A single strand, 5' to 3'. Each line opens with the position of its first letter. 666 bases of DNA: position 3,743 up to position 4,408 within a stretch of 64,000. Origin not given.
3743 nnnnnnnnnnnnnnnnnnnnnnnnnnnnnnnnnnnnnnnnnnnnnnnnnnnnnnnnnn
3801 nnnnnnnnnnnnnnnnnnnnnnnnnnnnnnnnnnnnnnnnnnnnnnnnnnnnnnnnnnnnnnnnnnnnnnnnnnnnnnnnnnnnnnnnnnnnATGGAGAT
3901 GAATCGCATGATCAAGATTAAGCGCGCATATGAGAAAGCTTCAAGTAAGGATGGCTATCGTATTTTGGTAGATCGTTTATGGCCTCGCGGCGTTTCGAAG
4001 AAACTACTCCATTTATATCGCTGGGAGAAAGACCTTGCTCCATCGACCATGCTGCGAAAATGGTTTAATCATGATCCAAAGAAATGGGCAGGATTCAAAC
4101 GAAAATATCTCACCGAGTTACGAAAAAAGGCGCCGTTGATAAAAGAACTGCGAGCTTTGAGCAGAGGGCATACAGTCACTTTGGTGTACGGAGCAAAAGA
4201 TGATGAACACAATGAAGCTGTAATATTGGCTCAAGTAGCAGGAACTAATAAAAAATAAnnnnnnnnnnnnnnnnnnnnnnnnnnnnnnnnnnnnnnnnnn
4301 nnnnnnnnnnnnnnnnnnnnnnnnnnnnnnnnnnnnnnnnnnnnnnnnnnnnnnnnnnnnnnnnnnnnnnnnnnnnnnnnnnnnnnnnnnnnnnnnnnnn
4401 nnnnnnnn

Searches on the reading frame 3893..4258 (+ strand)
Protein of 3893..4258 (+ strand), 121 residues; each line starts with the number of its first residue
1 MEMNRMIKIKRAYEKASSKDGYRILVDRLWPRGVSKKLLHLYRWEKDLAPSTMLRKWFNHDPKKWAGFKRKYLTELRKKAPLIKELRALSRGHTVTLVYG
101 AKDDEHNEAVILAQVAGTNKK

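Call 7: search_protein_families(library=pfam, proteins=[window:3893-4258:+], max_evalue=0.01)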
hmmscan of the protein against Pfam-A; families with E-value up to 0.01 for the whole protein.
window:3893-4258:+ (121 aa): 3 families
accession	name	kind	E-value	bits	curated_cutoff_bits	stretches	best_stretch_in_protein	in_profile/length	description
PF22752.1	DUF488-N3i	-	8.8e-36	123.8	27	1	6-115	1-110/131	Inactive DUF488-N3 subclade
PF04343.18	DUF488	-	6.7e-31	107.9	22.2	1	8-115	1-120/121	Domain of unknown function DUF488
PF22751.1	DUF488-N3a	-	1.1e-22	81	27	1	7-115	1-113/118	Active DUF488-N3 subclade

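Call 8: search_protein_families(library=ncbifam, proteins=[window:3893-4258:+], max_evalue=0.01)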
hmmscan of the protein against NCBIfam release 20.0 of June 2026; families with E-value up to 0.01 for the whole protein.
window:3893-4258:+ (121 aa): 0 families

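Call 13: find_encoding_contigs(protein=window:3893-4258:+, flank=10000, max_places=10)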
Protein window:3893-4258:+ (121 aa): no gene with exactly this product is on record in the collection.

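Call 50: find_homologous_proteins(query=window:3908-4258:+, max_evalue=0.00001)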
Query window:3908-4258:+ (116 aa): 7993 proteins with E <= 0.00001 among 8000 candidates; the best 120 are listed.
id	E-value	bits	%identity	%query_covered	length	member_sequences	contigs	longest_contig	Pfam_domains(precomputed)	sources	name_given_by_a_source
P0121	3.9e-63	229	91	100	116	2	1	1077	PF22752.2,PF04343.19,PF22751.2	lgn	-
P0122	1.7e-51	191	77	95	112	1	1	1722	PF22752.2,PF04343.19,PF22751.2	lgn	-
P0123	5.2e-50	186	77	95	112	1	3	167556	PF22752.2,PF04343.19,PF22751.2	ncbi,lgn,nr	ncbi:MAG: hypothetical protein B7X04_00140 [Parcubacteria group bacterium 21-54-25]|nr:MAG: hypothet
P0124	1.7e-48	181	75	95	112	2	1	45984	PF22752.2,PF04343.19,PF22751.2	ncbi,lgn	-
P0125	4.4e-48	180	72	97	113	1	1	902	PF22752.2,PF04343.19,PF22751.2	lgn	-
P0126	6.0e-48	180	76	95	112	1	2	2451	PF22752.2,PF04343.19,PF22751.2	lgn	-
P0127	8.9e-48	179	77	87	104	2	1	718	PF22752.2,PF04343.19,PF22751.2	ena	-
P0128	1.0e-47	179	72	97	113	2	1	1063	PF22752.2,PF04343.19,PF22751.2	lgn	-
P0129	2.9e-45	171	72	95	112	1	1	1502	PF22752.2,PF04343.19,PF22751.2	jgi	jgi:uncharacterized protein YeaO (DUF488 family)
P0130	1.8e-43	165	66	95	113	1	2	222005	PF22752.2,PF04343.19,PF22751.2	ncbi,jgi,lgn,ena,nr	ncbi:MAG TPA: DUF488 domain-containing protein [Candidatus Paceibacterota bacterium]|nr:DUF488 domai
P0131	5.4e-42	160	67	93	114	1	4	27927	PF22752.2,PF04343.19,PF22751.2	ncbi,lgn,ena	-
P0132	1.9e-41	159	66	94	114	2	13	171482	PF22752.2,PF04343.19,PF22751.2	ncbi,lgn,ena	-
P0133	2.7e-41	158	66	94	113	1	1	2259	PF22752.2,PF04343.19,PF22751.2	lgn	-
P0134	4.1e-41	158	65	95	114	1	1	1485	PF22752.2,PF04343.19,PF22751.2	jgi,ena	-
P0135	8.1e-41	157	68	94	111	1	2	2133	PF22752.2,PF04343.19,PF22751.2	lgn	-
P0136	9.6e-41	156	66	95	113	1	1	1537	PF22752.2,PF04343.19,PF22751.2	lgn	-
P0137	1.7e-40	156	65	95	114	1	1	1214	PF22752.2,PF04343.19,PF22751.2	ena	-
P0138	2.1e-40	155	64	97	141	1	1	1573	PF22752.2,PF04343.19,PF22751.2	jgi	jgi:uncharacterized protein YeaO (DUF488 family)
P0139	3.0e-40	155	63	94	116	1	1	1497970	PF22752.2,PF04343.19,PF22751.2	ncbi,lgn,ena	-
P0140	3.1e-40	155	63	95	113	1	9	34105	PF22752.2,PF04343.19,PF22751.2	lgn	-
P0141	3.7e-40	155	63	98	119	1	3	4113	PF22752.2,PF04343.19,PF22751.2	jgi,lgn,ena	-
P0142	9.6e-40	153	63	95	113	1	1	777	PF22752.2,PF04343.19,PF22751.2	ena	-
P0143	1.1e-39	153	67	94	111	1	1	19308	PF22752.2,PF04343.19,PF22751.2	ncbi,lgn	-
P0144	1.5e-39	153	65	95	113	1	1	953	PF22752.2,PF04343.19,PF22751.2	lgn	-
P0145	2.0e-39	152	64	92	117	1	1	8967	PF22752.2,PF04343.19,PF22751.2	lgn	-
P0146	2.0e-39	152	63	95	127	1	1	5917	PF22752.2,PF04343.19,PF22751.2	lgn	-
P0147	3.1e-39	152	61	94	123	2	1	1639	PF22752.2,PF04343.19,PF22751.2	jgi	-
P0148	3.4e-39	151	63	94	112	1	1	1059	PF22752.2,PF04343.19,PF22751.2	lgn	-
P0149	4.1e-39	151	60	99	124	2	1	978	PF22752.2,PF04343.19,PF22751.2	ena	-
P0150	5.6e-39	151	62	97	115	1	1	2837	PF22752.2,PF04343.19,PF22751.2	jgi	jgi:uncharacterized protein YeaO (DUF488 family)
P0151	6.3e-39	151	59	95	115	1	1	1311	PF22752.2,PF04343.19,PF22751.2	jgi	jgi:uncharacterized protein YeaO (DUF488 family)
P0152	7.7e-39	150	64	92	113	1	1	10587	PF22752.2,PF04343.19,PF22751.2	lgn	-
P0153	8.0e-39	150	64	93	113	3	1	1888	PF22752.2,PF04343.19,PF22751.2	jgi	jgi:uncharacterized protein YeaO (DUF488 family)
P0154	8.3e-39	150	65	92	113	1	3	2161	PF22752.2,PF04343.19,PF22751.2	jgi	jgi:uncharacterized protein YeaO (DUF488 family)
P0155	9.0e-39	150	60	95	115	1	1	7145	PF22752.2,PF04343.19,PF22751.2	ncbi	ncbi:MAG TPA: DUF488 family protein [Candidatus Acidoferrum sp.]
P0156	9.5e-39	150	59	95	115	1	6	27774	PF22752.2,PF04343.19,PF22751.2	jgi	jgi:uncharacterized protein YeaO (DUF488 family)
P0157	1.1e-38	150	60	95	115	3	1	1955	PF22752.2,PF04343.19,PF22751.2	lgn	-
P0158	1.1e-38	150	62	93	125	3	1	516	PF22752.2,PF04343.19,PF22751.2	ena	-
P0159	1.2e-38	150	62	95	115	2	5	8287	PF22752.2,PF04343.19,PF22751.2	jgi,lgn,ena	-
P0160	1.4e-38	149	60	95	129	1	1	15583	PF22752.2,PF04343.19,PF22751.2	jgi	jgi:uncharacterized protein YeaO (DUF488 family)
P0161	1.4e-38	149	62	95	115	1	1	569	PF22752.2,PF04343.19,PF22751.2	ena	-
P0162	2.1e-38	149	62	91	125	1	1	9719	PF22752.2,PF04343.19,PF22751.2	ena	-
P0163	2.4e-38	149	61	94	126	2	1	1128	PF22752.2,PF04343.19,PF22751.2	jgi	jgi:uncharacterized protein YeaO (DUF488 family)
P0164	2.6e-38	149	64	92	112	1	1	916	PF22752.2,PF04343.19,PF22751.2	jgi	jgi:uncharacterized protein YeaO (DUF488 family)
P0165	2.9e-38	148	61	94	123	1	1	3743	PF22752.2,PF04343.19,PF22751.2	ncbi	-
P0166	2.9e-38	148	63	95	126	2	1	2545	PF22752.2,PF04343.19,PF22751.2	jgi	jgi:uncharacterized protein YeaO (DUF488 family)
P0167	3.0e-38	148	62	93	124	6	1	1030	PF22752.2,PF04343.19,PF22751.2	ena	-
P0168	3.0e-38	148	61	94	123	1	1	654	PF22752.2,PF04343.19,PF22751.2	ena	-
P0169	3.3e-38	148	61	94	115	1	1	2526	PF22752.2,PF04343.19,PF22751.2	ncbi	-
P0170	3.7e-38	148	64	97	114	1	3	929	PF22752.2,PF04343.19,PF22751.2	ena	-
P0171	4.0e-38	148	66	95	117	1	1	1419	PF22752.2,PF04343.19,PF22751.2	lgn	-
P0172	4.3e-38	148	60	95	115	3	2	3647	PF22752.2,PF04343.19,PF22751.2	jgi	jgi:uncharacterized protein YeaO (DUF488 family)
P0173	4.3e-38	148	61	94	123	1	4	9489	PF22752.2,PF04343.19,PF22751.2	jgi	jgi:uncharacterized protein YeaO (DUF488 family)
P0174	4.3e-38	148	61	94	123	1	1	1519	PF22752.2,PF04343.19,PF22751.2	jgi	jgi:uncharacterized protein YeaO (DUF488 family)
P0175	4.5e-38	148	59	97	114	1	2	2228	PF22752.2,PF04343.19,PF22751.2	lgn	-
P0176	4.9e-38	148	64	97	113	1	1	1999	PF22752.2,PF04343.19,PF22751.2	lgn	-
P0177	4.9e-38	148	63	92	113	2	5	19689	PF22752.2,PF04343.19,PF22751.2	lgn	-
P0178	5.2e-38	148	63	92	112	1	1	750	PF22752.2,PF04343.19,PF22751.2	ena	-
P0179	5.3e-38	148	63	94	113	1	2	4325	PF22752.2,PF04343.19,PF22751.2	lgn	-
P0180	5.4e-38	148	63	95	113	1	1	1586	PF22752.2,PF04343.19,PF22751.2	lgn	-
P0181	5.6e-38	147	63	95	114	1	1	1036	PF22752.2,PF04343.19,PF22751.2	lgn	-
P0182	5.8e-38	147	60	97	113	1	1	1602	PF22752.2,PF04343.19,PF22751.2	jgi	jgi:uncharacterized protein YeaO (DUF488 family)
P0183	5.9e-38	147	61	94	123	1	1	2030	PF22752.2,PF04343.19,PF22751.2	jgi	jgi:uncharacterized protein YeaO (DUF488 family)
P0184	6.5e-38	147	61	94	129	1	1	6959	PF22752.2,PF04343.19,PF22751.2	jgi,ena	-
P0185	6.6e-38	147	61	94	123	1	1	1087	PF22752.2,PF04343.19,PF22751.2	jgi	jgi:uncharacterized protein YeaO (DUF488 family)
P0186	6.6e-38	147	61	94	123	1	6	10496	PF22752.2,PF04343.19,PF22751.2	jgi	jgi:uncharacterized protein YeaO (DUF488 family)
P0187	6.6e-38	147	61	94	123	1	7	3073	PF22752.2,PF04343.19,PF22751.2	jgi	jgi:uncharacterized protein YeaO (DUF488 family)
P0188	6.6e-38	147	61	94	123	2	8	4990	PF22752.2,PF04343.19,PF22751.2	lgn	-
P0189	6.8e-38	147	61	94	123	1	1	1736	PF22752.2,PF04343.19,PF22751.2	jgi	jgi:uncharacterized protein YeaO (DUF488 family)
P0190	6.8e-38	147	61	94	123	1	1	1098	PF22752.2,PF04343.19,PF22751.2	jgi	jgi:uncharacterized protein YeaO (DUF488 family)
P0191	6.9e-38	147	63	95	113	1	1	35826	PF22752.2,PF04343.19,PF22751.2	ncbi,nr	ncbi:MAG: DUF488 domain-containing protein [Chitinophagaceae bacterium]|nr:DUF488 domain-containing 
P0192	7.0e-38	147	60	94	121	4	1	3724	PF22752.2,PF04343.19,PF22751.2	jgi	jgi:uncharacterized protein YeaO (DUF488 family)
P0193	7.5e-38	147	62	95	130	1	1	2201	PF22752.2,PF04343.19,PF22751.2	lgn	-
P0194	7.6e-38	147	61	94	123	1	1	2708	PF22752.2,PF04343.19,PF22751.2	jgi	jgi:uncharacterized protein YeaO (DUF488 family)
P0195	8.0e-38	147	61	94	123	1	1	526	PF22752.2,PF04343.19,PF22751.2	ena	-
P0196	8.1e-38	147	62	94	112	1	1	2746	PF22752.2,PF04343.19,PF22751.2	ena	-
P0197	8.1e-38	147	64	92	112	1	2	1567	PF22752.2,PF04343.19,PF22751.2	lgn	-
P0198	9.4e-38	147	60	94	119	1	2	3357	PF22752.2,PF04343.19,PF22751.2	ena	-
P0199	9.6e-38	147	59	95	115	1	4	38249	PF22752.2,PF04343.19,PF22751.2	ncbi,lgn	ncbi:MAG TPA: DUF488 domain-containing protein [Candidatus Acidoferrum sp.]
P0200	1.0e-37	147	61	94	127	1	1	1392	PF22752.2,PF04343.19,PF22751.2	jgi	jgi:uncharacterized protein YeaO (DUF488 family)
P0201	1.1e-37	147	60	94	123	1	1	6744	PF22752.2,PF04343.19,PF22751.2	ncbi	-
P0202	1.1e-37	147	61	95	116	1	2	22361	PF22752.2,PF04343.19,PF22751.2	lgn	-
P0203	1.1e-37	146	57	99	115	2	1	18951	PF22752.2,PF04343.19,PF22751.2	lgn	-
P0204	1.2e-37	146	61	94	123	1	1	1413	PF22752.2,PF04343.19,PF22751.2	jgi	-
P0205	1.2e-37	146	60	95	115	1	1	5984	PF22752.2,PF04343.19,PF22751.2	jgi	-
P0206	1.2e-37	146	59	95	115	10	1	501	PF22752.2,PF04343.19,PF22751.2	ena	-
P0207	1.2e-37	146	59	99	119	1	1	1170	PF22752.2,PF04343.19,PF22751.2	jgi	jgi:uncharacterized protein YeaO (DUF488 family)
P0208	1.2e-37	146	61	95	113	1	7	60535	PF22752.2,PF04343.19,PF22751.2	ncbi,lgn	-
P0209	1.2e-37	146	63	95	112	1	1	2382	PF22752.2,PF04343.19,PF22751.2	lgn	-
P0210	1.3e-37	146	59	94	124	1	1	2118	PF22752.2,PF04343.19,PF22751.2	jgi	jgi:uncharacterized protein YeaO (DUF488 family)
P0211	1.3e-37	146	60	95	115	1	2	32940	PF22752.2,PF04343.19,PF22751.2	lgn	-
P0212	1.3e-37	146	61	91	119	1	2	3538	PF22752.2,PF04343.19,PF22751.2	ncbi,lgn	-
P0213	1.4e-37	146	62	94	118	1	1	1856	PF22752.2,PF04343.19,PF22751.2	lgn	-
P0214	1.5e-37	146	63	95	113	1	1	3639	PF22752.2,PF04343.19,PF22751.2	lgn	-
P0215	1.5e-37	146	61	94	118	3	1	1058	PF22752.2,PF04343.19,PF22751.2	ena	-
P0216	1.5e-37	146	61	95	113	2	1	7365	PF22752.2,PF04343.19,PF22751.2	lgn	-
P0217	1.8e-37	146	60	94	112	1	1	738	PF22752.2,PF04343.19,PF22751.2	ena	-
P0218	1.9e-37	146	60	94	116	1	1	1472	PF22752.2,PF04343.19,PF22751.2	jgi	jgi:uncharacterized protein YeaO (DUF488 family)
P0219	1.9e-37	146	63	92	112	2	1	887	PF22752.2,PF04343.19,PF22751.2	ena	-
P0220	2.0e-37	146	61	94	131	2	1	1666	PF22752.2,PF04343.19,PF22751.2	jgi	jgi:uncharacterized protein YeaO (DUF488 family)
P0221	2.1e-37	146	61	92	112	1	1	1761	PF22752.2,PF04343.19,PF22751.2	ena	-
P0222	2.1e-37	146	60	95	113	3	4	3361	PF22752.2,PF04343.19,PF22751.2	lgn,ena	-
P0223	2.3e-37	146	59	95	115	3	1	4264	PF22752.2,PF04343.19,PF22751.2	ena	-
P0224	2.4e-37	145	57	97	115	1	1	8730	PF22752.2,PF04343.19,PF22751.2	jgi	jgi:uncharacterized protein YeaO (DUF488 family)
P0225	2.5e-37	145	59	95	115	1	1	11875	PF22752.2,PF04343.19,PF22751.2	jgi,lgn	-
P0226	2.6e-37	145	59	97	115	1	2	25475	PF22752.2,PF04343.19,PF22751.2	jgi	jgi:uncharacterized protein YeaO (DUF488 family)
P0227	2.8e-37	145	61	100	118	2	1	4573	PF22752.2,PF04343.19,PF22751.2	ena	-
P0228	3.0e-37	145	60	94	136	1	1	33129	PF22752.2,PF04343.19,PF22751.2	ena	-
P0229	3.0e-37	145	58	95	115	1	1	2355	PF22752.2,PF04343.19,PF22751.2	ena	-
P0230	3.1e-37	145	60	95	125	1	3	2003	PF22752.2,PF04343.19,PF22751.2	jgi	-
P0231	3.1e-37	145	60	95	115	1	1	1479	PF22752.2,PF04343.19,PF22751.2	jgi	jgi:uncharacterized protein YeaO (DUF488 family)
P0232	3.1e-37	145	61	95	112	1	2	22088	PF22752.2,PF04343.19,PF22751.2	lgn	-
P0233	3.1e-37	145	59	95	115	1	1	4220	PF22752.2,PF04343.19,PF22751.2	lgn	-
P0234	3.2e-37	145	62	92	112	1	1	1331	PF22752.2,PF04343.19,PF22751.2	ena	-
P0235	3.3e-37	145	62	91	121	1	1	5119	PF22752.2,PF04343.19,PF22751.2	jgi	jgi:uncharacterized protein YeaO (DUF488 family)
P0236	3.6e-37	145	60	94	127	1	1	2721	PF22752.2,PF04343.19,PF22751.2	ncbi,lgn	-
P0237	3.6e-37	145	58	95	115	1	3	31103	PF22752.2,PF04343.19,PF22751.2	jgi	jgi:uncharacterized protein YeaO (DUF488 family)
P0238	3.7e-37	145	60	95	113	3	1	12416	PF22752.2,PF04343.19,PF22751.2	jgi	jgi:uncharacterized protein YeaO (DUF488 family)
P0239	3.8e-37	145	61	94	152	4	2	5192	PF22752.2,PF04343.19,PF22751.2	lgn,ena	-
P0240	3.9e-37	145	61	94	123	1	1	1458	PF22752.2,PF04343.19,PF22751.2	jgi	jgi:uncharacterized protein YeaO (DUF488 family)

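Call 52: find_encoding_contigs(protein=P0123, flank=6000, max_places=3)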
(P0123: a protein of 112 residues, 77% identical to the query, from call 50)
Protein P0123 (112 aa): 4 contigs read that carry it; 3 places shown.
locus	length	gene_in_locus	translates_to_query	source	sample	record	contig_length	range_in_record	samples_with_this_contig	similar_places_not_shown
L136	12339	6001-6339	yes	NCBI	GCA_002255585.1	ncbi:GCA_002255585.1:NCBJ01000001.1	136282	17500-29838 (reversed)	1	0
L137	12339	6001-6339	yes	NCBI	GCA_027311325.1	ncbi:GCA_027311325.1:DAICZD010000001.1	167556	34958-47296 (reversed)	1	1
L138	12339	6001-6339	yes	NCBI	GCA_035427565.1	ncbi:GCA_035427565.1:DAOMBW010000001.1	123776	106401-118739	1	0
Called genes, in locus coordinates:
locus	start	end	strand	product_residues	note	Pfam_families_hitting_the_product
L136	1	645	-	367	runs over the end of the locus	PF06559:DCD_N, PF22769:DCD, PF22569:DCD_C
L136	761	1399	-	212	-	PF02223:Thymidylate_kin, PF13521:AAA_28 (weak)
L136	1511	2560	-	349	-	PF02511:Thy1 (faint)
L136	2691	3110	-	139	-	PF03946:Ribosomal_L11_N, PF00298:Ribosomal_L11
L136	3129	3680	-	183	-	PF02357:NusG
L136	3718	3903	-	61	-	PF00584:SecE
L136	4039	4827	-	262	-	PF04402:SIMPL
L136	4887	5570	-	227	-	-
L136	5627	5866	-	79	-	PF09834:DUF2061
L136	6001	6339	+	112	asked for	PF04343:DUF488, PF22751:DUF488-N3a, PF22752:DUF488-N3i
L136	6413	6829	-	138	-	PF01741:MscL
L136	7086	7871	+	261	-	PF13354:Beta-lactamase2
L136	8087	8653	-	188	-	PF01923:Cob_adeno_trans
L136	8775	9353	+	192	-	PF02525:Flavodoxin_2, PF03358:FMN_red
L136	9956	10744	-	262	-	PF00078:RVT_1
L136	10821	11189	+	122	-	PF22296:bAvd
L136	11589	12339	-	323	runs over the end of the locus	-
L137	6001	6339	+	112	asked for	PF04343:DUF488, PF22751:DUF488-N3a, PF22752:DUF488-N3i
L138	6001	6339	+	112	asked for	PF04343:DUF488, PF22751:DUF488-N3a, PF22752:DUF488-N3i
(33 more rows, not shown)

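Call 53: find_encoding_contigs(protein=P0124, flank=6000, max_places=3)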
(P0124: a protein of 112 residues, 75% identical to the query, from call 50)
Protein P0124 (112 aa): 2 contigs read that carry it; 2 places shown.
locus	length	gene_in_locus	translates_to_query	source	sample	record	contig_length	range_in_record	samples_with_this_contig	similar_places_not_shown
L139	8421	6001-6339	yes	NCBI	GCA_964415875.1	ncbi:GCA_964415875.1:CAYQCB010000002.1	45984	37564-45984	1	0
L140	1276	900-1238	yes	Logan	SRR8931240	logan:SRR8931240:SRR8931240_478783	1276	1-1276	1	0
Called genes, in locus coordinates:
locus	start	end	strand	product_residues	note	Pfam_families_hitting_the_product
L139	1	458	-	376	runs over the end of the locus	PF06559:DCD_N, PF22769:DCD, PF22569:DCD_C, PF22769:DCD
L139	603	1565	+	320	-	PF02511:Thy1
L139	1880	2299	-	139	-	PF03946:Ribosomal_L11_N, PF00298:Ribosomal_L11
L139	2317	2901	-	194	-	PF02357:NusG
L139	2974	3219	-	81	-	PF00584:SecE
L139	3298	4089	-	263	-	PF04402:SIMPL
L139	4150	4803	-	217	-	-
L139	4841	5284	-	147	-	PF01741:MscL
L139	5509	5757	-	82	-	-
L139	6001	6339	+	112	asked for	PF04343:DUF488, PF22751:DUF488-N3a, PF22752:DUF488-N3i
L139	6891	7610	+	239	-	PF01786:AOX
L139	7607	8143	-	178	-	PF01923:Cob_adeno_trans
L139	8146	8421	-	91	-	?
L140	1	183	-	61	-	?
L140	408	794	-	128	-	-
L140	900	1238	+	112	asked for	PF04343:DUF488, PF22751:DUF488-N3a, PF22752:DUF488-N3i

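Call 54: find_encoding_contigs(protein=P0121, flank=6000, max_places=5)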
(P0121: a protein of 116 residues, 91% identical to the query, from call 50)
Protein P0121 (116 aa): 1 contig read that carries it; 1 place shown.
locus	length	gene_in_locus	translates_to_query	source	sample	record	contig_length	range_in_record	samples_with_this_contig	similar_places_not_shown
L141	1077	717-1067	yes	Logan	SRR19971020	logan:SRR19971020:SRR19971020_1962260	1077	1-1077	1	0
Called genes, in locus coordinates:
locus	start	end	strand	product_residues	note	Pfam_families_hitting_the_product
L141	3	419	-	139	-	?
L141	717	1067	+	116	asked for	PF04343:DUF488, PF22751:DUF488-N3a, PF22752:DUF488-N3i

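Call 75: search_protein_families(library=pfam, proteins=[L139:6355-6660:-], max_evalue=0.001)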
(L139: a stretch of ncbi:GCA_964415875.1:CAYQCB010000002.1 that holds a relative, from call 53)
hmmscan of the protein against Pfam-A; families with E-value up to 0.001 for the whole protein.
L139:6355-6660:- (101 aa): 1 family
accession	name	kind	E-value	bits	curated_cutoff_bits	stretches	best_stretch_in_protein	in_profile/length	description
PF13376.11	OmdA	-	2.2e-11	44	25.6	1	13-69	4-60/60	Bacteriocin-protection, YdeI or OmpD-Associated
